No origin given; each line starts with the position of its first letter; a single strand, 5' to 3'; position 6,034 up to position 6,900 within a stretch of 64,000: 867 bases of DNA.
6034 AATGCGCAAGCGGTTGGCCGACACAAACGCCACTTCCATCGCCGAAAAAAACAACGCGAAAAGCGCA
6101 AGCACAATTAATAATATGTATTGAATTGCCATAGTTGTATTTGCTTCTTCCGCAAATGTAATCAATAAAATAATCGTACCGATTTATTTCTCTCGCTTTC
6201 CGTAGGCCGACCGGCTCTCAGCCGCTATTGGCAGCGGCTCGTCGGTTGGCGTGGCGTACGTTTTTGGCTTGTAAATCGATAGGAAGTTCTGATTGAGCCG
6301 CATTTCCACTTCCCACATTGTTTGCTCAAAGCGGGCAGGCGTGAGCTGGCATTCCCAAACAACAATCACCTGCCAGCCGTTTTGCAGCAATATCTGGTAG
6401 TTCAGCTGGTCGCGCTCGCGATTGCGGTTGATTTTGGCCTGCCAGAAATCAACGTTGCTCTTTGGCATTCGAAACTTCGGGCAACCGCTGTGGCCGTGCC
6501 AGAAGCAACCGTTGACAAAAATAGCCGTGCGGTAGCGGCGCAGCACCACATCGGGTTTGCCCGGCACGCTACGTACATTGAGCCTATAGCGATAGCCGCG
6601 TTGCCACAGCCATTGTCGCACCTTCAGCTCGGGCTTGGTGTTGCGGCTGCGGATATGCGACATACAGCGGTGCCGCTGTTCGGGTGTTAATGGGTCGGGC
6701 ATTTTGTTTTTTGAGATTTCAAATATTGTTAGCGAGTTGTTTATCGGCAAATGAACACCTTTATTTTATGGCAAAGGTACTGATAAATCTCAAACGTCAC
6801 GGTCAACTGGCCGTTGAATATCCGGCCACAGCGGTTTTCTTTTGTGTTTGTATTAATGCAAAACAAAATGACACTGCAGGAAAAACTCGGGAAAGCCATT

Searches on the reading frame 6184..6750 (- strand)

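Call 3: search_protein_families(library=pfam, proteins=[window:6184-6750:-], max_evalue=0.01)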
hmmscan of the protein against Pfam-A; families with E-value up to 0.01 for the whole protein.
window:6184-6750:- (188 aa): 2 families
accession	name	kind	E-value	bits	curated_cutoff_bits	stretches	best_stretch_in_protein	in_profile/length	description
PF03852.21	Vsr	-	1e-30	105.8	27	1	19-88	2-71/74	DNA mismatch endonuclease Vsr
PF18741.7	MTES_1575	-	0.0081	16.6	38.2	0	108-135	53-80/96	REase_MTES_1575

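Call 4: search_protein_families(library=padloc, proteins=[window:6184-6750:-], max_evalue=0.01)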
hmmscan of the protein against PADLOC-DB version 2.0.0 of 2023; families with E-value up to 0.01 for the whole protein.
window:6184-6750:- (188 aa): 1 family
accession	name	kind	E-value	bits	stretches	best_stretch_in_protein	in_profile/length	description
PDLC03397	Vsr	-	2.1e-26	90.9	1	25-137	9-120/156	Type II nicking endonuclease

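Call 5: search_protein_families(library=ncbifam, proteins=[window:6184-6750:-], max_evalue=0.01)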
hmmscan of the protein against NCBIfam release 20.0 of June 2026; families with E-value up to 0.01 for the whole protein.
window:6184-6750:- (188 aa): 1 family
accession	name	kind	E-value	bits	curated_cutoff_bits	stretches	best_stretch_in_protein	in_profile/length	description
TIGR00632.1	vsr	subfamily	2.9e-45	153.4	97.85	1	17-135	1-119/119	DNA mismatch endonuclease Vsr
